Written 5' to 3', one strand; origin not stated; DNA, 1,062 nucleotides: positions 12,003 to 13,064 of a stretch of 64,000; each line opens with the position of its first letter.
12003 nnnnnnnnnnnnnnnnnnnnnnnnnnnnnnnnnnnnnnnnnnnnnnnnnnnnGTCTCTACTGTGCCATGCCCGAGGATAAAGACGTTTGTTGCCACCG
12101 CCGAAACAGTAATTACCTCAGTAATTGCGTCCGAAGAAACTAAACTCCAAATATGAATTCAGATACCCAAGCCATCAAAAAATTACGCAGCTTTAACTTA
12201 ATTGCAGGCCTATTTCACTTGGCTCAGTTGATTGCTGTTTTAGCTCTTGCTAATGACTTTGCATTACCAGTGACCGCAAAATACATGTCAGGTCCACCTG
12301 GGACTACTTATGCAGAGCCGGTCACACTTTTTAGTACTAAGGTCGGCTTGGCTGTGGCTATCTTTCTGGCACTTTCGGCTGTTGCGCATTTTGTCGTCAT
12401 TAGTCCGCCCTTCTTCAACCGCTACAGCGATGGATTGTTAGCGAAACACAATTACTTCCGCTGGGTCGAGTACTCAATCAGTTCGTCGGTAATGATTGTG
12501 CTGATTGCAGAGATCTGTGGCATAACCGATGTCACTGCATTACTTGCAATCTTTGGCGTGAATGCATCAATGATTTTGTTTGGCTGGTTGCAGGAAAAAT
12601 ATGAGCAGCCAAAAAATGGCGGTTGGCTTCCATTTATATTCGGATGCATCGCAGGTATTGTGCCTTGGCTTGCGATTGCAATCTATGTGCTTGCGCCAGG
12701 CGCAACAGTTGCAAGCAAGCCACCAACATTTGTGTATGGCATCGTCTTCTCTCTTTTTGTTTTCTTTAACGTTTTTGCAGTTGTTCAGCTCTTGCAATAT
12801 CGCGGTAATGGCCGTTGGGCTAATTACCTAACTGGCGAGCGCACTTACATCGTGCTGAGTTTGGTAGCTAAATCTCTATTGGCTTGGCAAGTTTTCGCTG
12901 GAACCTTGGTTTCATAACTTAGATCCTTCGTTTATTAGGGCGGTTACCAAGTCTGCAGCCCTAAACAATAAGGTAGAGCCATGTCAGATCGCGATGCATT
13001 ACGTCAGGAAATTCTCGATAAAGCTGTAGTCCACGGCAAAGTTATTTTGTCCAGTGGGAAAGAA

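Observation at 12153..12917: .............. gene: inverted-topology retinal protein of unresolved function in a housekeeping neighbourhood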

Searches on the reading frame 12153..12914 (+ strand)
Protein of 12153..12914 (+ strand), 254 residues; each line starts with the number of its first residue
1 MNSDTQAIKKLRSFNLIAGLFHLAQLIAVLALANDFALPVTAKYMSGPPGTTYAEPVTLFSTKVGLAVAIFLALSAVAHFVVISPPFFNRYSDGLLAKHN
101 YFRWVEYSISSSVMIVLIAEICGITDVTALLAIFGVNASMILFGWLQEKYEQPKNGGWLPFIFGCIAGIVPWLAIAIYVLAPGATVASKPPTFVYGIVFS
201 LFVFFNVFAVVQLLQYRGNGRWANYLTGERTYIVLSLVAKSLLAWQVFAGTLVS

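Call 3: search_protein_families(library=pfam, proteins=[window:12153-12914:+], max_evalue=0.01)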
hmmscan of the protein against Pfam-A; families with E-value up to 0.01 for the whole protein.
window:12153-12914:+ (254 aa): 2 families
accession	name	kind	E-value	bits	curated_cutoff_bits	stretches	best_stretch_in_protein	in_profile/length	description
PF18761.7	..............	-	1.9e-101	338.9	26.7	1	11-252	1-242/242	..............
PF01036.24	Bac_rhodopsin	-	0.0068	16.3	24.6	0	114-242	82-212/224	Bacteriorhodopsin-like protein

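Call 4: search_solved_structures(query=window:12153-12914:+, max_evalue=0.01, show_alignments=2)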
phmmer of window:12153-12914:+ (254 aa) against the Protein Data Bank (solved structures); distinct sequences matched with E-value up to 0.01: 6.
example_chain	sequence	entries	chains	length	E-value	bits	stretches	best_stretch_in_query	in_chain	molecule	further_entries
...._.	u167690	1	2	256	3.6e-113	380.2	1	6-253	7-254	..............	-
6su3_X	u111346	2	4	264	4e-113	380.1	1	6-253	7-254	48C12 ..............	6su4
6uh3_A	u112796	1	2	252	7.4e-113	379.2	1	6-253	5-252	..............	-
6is6_A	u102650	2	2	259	2.5e-57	197.3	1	8-252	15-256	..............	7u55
7clj_A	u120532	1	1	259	5.9e-57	196.1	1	8-252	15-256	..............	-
9vfc_A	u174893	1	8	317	7.5e-37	130.2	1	6-251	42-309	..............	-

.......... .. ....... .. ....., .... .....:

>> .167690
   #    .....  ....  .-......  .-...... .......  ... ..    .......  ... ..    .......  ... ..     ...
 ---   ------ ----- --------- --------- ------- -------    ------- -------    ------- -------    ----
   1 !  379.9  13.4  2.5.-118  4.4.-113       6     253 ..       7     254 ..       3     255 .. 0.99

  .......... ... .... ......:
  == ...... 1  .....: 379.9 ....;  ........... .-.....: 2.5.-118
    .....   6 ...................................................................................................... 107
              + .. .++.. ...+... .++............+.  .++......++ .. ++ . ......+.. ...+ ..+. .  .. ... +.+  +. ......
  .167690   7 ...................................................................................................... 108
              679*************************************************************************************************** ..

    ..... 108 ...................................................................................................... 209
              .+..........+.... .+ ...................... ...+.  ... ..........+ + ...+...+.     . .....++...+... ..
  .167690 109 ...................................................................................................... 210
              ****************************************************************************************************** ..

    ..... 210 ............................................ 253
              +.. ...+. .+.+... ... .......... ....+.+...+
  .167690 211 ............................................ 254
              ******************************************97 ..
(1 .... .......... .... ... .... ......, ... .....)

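Call 9: find_encoding_contigs(protein=window:12153-12914:+, flank=10000, max_places=6)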
Protein window:12153-12914:+ (254 aa): 21 contigs read that carry it; 6 places shown.
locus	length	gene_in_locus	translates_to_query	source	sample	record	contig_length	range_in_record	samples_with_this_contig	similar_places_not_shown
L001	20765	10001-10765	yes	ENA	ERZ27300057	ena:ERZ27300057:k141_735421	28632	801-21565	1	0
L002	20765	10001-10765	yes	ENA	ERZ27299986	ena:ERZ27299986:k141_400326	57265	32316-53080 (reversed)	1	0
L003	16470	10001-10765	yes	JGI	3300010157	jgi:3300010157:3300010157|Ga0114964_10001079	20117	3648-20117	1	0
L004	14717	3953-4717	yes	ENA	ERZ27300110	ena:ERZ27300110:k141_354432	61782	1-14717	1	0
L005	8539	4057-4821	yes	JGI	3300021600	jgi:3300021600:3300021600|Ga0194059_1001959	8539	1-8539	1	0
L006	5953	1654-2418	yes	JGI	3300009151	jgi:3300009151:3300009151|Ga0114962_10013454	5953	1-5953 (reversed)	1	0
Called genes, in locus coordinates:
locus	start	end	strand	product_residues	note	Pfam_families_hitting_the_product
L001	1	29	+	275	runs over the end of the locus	?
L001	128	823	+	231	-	PF03734:YkuD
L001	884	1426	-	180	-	PF04982:TM_HPP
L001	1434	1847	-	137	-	PF01451:LMWPc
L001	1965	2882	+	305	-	PF09995:MPAB_Lcp_cat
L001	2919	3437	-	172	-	PF01035:DNA_binding_1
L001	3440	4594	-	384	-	PF00155:Aminotran_1_2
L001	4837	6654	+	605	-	PF00012:HSP70, PF06723:MreB_Mbl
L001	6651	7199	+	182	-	PF01025:GrpE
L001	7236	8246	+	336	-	PF00226:DnaJ, PF01556:DnaJ_C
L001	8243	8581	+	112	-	PF00376:MerR, PF13411:MerR_1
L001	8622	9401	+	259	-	PF00106:adh_short, PF08659:KR, PF13561:adh_short_C2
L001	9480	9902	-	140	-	-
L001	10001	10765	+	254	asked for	PF18761:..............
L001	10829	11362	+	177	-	PF00156:Pribosyltran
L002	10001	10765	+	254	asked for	PF18761:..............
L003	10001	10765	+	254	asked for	PF18761:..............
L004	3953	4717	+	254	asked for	PF18761:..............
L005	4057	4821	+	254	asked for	PF18761:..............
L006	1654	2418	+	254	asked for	PF18761:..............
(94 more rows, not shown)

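Call 16: find_homologous_proteins(query=window:12153-12914:+, max_evalue=1e-20)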
Query window:12153-12914:+ (254 aa): 7988 proteins with E <= 1e-20 among 8000 candidates; the best 120 are listed.
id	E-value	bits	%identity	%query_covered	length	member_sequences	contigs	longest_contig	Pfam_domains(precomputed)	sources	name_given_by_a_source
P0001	1.1e-152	524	94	100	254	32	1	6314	PF18761.8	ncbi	-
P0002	7.2e-147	505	90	100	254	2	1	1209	PF18761.8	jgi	-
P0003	1.0e-145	502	90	100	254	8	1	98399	PF18761.8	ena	-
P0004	2.7e-131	454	80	100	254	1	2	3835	PF18761.8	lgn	-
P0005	8.9e-131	453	80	100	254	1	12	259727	PF18761.8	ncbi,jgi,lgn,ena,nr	ncbi:MAG: hypothetical protein EBS36_04375 [Actinobacteria bacterium]|nr:hypothetical protein [Actin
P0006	8.2e-130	450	79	100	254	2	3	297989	PF18761.8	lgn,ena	-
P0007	9.2e-129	446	77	99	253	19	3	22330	PF18761.8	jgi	-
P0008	1.3e-126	439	76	99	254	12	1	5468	PF18761.8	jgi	-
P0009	7.5e-126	437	77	99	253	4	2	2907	PF18761.8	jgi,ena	jgi:hypothetical protein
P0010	1.6e-125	435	76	100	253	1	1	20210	PF18761.8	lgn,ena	-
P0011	6.4e-125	434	78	100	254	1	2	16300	PF18761.8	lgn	-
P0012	2.0e-124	432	76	100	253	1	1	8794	PF18761.8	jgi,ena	jgi:hypothetical protein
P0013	1.7e-120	419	73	100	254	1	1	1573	PF18761.8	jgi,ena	jgi:hypothetical protein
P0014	3.0e-120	418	73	100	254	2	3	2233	PF18761.8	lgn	-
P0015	2.4e-119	415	77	96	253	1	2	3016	PF18761.8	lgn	-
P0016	1.2e-118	413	76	96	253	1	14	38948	PF18761.8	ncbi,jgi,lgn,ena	ncbi:MAG: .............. HeR [Actinomycetes bacterium]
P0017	3.7e-118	411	74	97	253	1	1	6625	PF18761.8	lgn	-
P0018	7.9e-118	410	72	100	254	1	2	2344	PF18761.8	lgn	-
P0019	1.4e-117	409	73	100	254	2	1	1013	PF18761.8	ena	-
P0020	1.5e-117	409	75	96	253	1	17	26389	PF18761.8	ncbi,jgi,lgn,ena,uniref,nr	ncbi:MAG: hypothetical protein F2718_07170 [Actinobacteria bacterium]|uniref:Unannotated protein n=1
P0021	1.9e-117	409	75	96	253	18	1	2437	PF18761.8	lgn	-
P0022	2.2e-117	409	75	96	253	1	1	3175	PF18761.8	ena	-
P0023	2.8e-117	408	75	96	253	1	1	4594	PF18761.8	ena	-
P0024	3.5e-117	408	75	96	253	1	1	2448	PF18761.8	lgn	-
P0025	4.2e-117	408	75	96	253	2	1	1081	PF18761.8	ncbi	-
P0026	6.7e-117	407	74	98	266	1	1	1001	PF18761.8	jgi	-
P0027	8.2e-117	407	75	96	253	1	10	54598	PF18761.8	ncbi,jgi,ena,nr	ncbi:MAG: hypothetical protein JW384_02301 [Nitrosomonadaceae bacterium]|jgi:hypothetical protein|nr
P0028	8.3e-117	407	74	96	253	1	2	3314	PF18761.8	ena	-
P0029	1.1e-116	407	75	96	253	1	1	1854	PF18761.8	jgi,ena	jgi:hypothetical protein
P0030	1.2e-116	406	75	96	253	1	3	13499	PF18761.8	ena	-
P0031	1.4e-116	406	75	96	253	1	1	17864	PF18761.8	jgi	-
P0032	1.7e-116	406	73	97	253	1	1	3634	PF18761.8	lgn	-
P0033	2.0e-116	406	75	96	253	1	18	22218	PF18761.8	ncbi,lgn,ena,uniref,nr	ncbi:unannotated protein [freshwater metagenome]|uniref:Unannotated protein n=1 Tax=freshwater metag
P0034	2.9e-116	405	75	96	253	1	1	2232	PF18761.8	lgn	-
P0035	1.0e-115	403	72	98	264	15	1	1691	PF18761.8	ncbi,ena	-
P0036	1.1e-115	403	74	96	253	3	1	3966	PF18761.8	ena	-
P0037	1.2e-115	403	73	100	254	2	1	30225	PF18761.8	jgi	jgi:hypothetical protein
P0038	1.2e-115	403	73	96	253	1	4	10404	PF18761.8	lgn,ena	-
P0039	1.5e-115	403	73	99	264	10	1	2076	PF18761.8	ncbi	-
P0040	1.7e-115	403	75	96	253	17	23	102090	PF18761.8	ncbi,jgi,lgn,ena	ncbi:MAG: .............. HeR [Actinomycetes bacterium]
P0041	2.1e-115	402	72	96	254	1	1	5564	PF18761.8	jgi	-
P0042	2.5e-115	402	72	100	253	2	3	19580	PF18761.8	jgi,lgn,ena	jgi:hypothetical protein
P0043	7.4e-115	401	74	97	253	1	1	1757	PF18761.8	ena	-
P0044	8.7e-115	400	70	97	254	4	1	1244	PF18761.8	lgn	-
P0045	1.2e-114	400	72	97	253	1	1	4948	PF18761.8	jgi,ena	jgi:hypothetical protein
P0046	1.4e-114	400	74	97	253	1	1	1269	PF18761.8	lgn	-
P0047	1.7e-114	399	75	96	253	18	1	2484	PF18761.8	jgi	-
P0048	3.5e-114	398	72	98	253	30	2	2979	PF18761.8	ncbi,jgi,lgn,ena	jgi:hypothetical protein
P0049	3.6e-114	398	74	97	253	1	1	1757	PF18761.8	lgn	-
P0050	4.3e-114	398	73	97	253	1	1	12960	PF18761.8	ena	-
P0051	4.4e-114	398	70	100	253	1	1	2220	PF18761.8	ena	-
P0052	5.0e-114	398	73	97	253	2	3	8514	PF18761.8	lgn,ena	-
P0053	6.7e-114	397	73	97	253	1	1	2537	PF18761.8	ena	-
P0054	1.0e-113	397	73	97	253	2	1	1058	PF18761.8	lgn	-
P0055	1.0e-113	397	69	100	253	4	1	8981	PF18761.8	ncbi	-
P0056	1.6e-113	396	72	97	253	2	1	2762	PF18761.8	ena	-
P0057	1.9e-113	396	72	97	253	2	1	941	PF18761.8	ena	-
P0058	1.9e-113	396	72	97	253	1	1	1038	PF18761.8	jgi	jgi:hypothetical protein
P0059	1.9e-113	396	71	96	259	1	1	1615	PF18761.8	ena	-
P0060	2.3e-113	396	70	97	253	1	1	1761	PF18761.8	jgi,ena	jgi:hypothetical protein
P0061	2.8e-113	395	71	97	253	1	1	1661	PF18761.8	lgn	-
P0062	3.1e-113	395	72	97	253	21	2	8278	PF18761.8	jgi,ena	jgi:hypothetical protein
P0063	3.2e-113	395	70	97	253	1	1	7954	PF18761.8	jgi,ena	jgi:hypothetical protein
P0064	3.6e-113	395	71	96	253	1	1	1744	PF18761.8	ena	-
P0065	3.7e-113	395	72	98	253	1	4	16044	PF18761.8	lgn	-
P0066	3.9e-113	395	70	97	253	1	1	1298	PF18761.8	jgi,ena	-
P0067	3.9e-113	395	71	97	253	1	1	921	PF18761.8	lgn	-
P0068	5.9e-113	394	72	97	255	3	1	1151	PF18761.8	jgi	jgi:hypothetical protein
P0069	7.1e-113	394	71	100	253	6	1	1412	PF18761.8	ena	-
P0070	7.4e-113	394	72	96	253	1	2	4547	PF18761.8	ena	-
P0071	8.1e-113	394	73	97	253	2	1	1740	PF18761.8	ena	-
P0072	8.7e-113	394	71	99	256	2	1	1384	PF18761.8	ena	-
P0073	8.9e-113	394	70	97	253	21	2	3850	PF18761.8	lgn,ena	-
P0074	9.0e-113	394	72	97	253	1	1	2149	PF18761.8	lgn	-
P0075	1.1e-112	393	70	99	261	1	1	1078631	PF18761.8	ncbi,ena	-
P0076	1.1e-112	393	70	99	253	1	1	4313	PF18761.8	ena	-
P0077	1.1e-112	393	71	100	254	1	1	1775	PF18761.8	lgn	-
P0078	1.1e-112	393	73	96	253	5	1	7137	PF18761.8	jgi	jgi:hypothetical protein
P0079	1.2e-112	393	73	96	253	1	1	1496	PF18761.8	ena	-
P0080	1.3e-112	393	71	98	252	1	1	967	PF18761.8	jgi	jgi:hypothetical protein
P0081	1.4e-112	393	70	99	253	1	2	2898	PF18761.8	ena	-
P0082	1.5e-112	393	72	97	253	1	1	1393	PF18761.8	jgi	-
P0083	1.5e-112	393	72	96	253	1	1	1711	PF18761.8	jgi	jgi:hypothetical protein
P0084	1.7e-112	393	68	100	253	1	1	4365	PF18761.8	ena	-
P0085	1.8e-112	393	72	96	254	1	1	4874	PF18761.8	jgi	-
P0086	1.9e-112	393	71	97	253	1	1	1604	PF18761.8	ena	-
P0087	2.2e-112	392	71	97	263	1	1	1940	PF18761.8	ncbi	ncbi:MAG: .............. HeR [Actinomycetales bacterium]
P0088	2.3e-112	392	72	97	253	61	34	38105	PF18761.8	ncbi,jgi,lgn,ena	jgi:hypothetical protein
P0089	2.3e-112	392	72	97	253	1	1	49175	PF18761.8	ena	-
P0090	2.4e-112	392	70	100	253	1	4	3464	PF18761.8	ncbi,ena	-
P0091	2.4e-112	392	72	97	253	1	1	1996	PF18761.8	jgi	jgi:hypothetical protein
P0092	2.5e-112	392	69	100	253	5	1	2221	PF18761.8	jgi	jgi:hypothetical protein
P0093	2.6e-112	392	72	96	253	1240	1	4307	PF18761.8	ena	-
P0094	3.2e-112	392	72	97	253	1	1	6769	PF18761.8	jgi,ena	-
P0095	3.3e-112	392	73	97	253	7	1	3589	PF18761.8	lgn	-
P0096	3.4e-112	392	71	97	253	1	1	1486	PF18761.8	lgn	-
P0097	3.8e-112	392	69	100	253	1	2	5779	PF18761.8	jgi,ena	jgi:hypothetical protein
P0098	3.8e-112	392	72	97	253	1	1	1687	PF18761.8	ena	-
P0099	4.1e-112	392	71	97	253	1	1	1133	PF18761.8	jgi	jgi:hypothetical protein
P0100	4.2e-112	392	71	96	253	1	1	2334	PF18761.8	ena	-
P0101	4.5e-112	391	71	97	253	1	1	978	PF18761.8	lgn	-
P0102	4.5e-112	391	72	97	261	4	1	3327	PF18761.8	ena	-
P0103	4.6e-112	391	71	99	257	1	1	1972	PF18761.8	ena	-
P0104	4.8e-112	391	71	98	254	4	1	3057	PF18761.8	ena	-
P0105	4.9e-112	391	71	96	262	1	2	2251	PF18761.8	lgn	-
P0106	5.1e-112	391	72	97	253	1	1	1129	PF18761.8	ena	-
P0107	5.2e-112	391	71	96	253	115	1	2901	PF18761.8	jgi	-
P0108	5.3e-112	391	70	100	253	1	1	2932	PF18761.8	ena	-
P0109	5.4e-112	391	71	97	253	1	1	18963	PF18761.8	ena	-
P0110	5.4e-112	391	69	100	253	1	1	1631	PF18761.8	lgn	-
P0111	5.4e-112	391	70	100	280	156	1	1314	PF18761.8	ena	-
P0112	5.5e-112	391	70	99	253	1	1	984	PF18761.8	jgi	-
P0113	5.5e-112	391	69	100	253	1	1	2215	PF18761.8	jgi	jgi:hypothetical protein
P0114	5.6e-112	391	71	97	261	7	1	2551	PF18761.8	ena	-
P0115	6.0e-112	391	70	100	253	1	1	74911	PF18761.8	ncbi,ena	-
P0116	6.6e-112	391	69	100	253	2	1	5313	PF18761.8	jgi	jgi:hypothetical protein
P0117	6.6e-112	391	72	97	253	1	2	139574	PF18761.8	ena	-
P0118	7.0e-112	391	69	100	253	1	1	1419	PF18761.8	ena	-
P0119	7.0e-112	391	71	96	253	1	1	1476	PF18761.8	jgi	jgi:hypothetical protein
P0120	7.0e-112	391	71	97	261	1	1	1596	PF18761.8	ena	-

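Call 19: find_related_loci(query=A1, collection=genome_contigs, flank=6000)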
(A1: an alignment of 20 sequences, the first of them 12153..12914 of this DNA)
Query A1 (254 aa) in genome_contigs; peptide patterns used: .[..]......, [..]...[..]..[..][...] (x = any residue, [..] = any of these).
600 stretches matched a pattern (row limit reached: there are more); 572 encode a relative of the query (tblastn E <= 1e-3); the best 80 are kept; 80 distinct loci.
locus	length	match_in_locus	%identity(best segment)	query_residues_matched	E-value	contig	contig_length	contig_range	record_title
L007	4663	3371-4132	94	1-254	1e-164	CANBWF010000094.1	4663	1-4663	MAG: Actinobacteria bacterium isolate JR-DAM-100519-59 genome assembly, contig: JR-DAM-100519-C26286, whole genome shotg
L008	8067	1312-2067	76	1-252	4e-133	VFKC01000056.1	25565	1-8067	MAG: Actinomycetota bacterium isolate Bin_68_4 c_000004679545, whole genome shotgun sequence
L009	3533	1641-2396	76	1-252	1e-135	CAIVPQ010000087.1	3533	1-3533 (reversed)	MAG: uncultured actinobacterium isolate Ja1_bin-3476 genome assembly, contig: bin-3476:087/205, whole genome shotgun seq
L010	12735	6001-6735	76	9-253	3e-124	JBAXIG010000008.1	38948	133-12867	MAG: Actinomycetes bacterium isolate ELA343 MAG343_8, whole genome shotgun sequence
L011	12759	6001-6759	73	1-253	1e-123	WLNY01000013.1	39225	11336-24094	MAG: Actinomycetota bacterium isolate UFOp-RH-23may17-328 RH-23may17-328-c13, whole genome shotgun sequence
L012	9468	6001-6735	75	10-254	4e-123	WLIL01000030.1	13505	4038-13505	MAG: Actinomycetota bacterium isolate UFOp-RH-14apr17-157 RH-14apr17-157-c30, whole genome shotgun sequence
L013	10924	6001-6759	71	1-254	9e-120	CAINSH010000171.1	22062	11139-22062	MAG: uncultured actinobacterium isolate Ja2-D2_bin-0824 genome assembly, contig: bin-0824:171/253, whole genome shotgun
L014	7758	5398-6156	69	1-254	1e-119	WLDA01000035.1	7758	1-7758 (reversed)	MAG: Actinomycetota bacterium isolate UFOp-RE-14apr17-439 RE-14apr17-439-c35, whole genome shotgun sequence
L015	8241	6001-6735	72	10-254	2e-119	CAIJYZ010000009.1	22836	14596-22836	MAG: uncultured actinobacterium isolate Ja_bin-2679 genome assembly, contig: bin-2679:009/130, whole genome shotgun sequ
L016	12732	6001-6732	72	9-252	6e-119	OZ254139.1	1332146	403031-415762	Candidatus Nanopelagicaceae bacterium isolate MKE-26 genome assembly, chromosome: MKE-26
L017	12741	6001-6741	72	6-252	7e-119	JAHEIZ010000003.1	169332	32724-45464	MAG: Actinomycetes bacterium isolate Ww53 NODE_88_length_169332_cov_6.518956, whole genome shotgun sequence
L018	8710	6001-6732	72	9-252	3e-119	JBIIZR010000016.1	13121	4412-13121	MAG: Candidatus Planktophila sp. isolate ME2006-06-22D9_3300042569_group2_bin163 Rohwer_bin275_scaffold_3168_c1, whole g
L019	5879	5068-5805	73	9-254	7e-119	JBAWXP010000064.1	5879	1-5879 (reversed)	MAG: Actinomycetota bacterium isolate ELA066 MAG066_64, whole genome shotgun sequence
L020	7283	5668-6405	70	9-254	8e-119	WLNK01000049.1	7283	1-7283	MAG: Actinomycetota bacterium isolate UFOp-RH-23may17-1284 RH-23may17-1284-c49, whole genome shotgun sequence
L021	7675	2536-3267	72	9-252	2e-118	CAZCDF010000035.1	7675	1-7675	MAG TPA_asm: uncultured Candidatus Planktophila sp. isolate SRP219642_co4_133 genome assembly, contig: NODE_16278_length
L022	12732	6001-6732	72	9-252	2e-118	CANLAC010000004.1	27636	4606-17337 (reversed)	MAG: Actinobacteria bacterium isolate ZE-17mar17-60 genome assembly, contig: ZE-17mar17-C1201, whole genome shotgun sequ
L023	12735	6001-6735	72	10-254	2e-118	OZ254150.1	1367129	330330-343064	Candidatus Nanopelagicaceae bacterium isolate ToyE-15 genome assembly, chromosome: ToyE-15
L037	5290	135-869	71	8-252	2e-117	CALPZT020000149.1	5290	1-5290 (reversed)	MAG: Bifidobacterium breve isolate HRSG-H1-bin-101 genome assembly, contig: HRSG-H1-C17227, whole genome shotgun sequenc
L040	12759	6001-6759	67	1-254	2e-116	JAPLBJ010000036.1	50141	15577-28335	MAG: Actinomycetota bacterium isolate LacPavin_0920_WC12_MAG_45_10 LacPavin_0920_WC12_scaffold_1050912, whole genome sho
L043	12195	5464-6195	71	11-254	2e-116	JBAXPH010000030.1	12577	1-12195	MAG: Actinomycetes bacterium isolate ELA526 MAG526_30, whole genome shotgun sequence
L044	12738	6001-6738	70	9-254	2e-116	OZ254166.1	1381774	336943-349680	Candidatus Nanopelagicaceae bacterium isolate MRH-37 genome assembly, chromosome: MRH-37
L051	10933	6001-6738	70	8-253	6e-116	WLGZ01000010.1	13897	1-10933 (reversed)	MAG: Actinomycetota bacterium isolate UFOp-RE-4nov15-112 RE-4nov15-112-c10, whole genome shotgun sequence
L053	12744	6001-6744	70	6-253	1e-115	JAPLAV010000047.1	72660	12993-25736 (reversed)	MAG: Actinomycetota bacterium isolate LacPavin_0818_WC55_MAG_39_16 LacPavin_0818_WC55_scaffold_69533, whole genome shotg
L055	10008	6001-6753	67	3-253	1e-115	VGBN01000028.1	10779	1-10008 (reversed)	MAG: Actinomycetota bacterium isolate K_Offshore_40m_m2_034 K_Offshore_40m_m2_034_Ga0194133_10009968, whole genome shotg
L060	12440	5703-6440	69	9-254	2e-115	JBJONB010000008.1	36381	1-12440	MAG: Actinomycetota bacterium isolate umpqua_2019_sw_WHONDRS-S19S_0079_A_bin.54 scaffold_0000441, whole genome shotgun s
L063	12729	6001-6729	70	11-253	6e-115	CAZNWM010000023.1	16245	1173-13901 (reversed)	MAG TPA_asm: uncultured Candidatus Planktophila sp. isolate SRP219642_co5_154 genome assembly, contig: NODE_5136_length_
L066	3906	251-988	70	8-253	2e-116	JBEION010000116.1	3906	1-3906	MAG: Candidatus Nanopelagicales bacterium isolate Sample-106-S6-bin-12 Sample_106_S6-bin_12-k141_849944, whole genome sh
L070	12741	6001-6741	69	6-252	5e-115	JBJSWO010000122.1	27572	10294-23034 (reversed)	MAG: Actinomycetes bacterium isolate samp_4436_metadecoder_306 samp_4436_944838, whole genome shotgun sequence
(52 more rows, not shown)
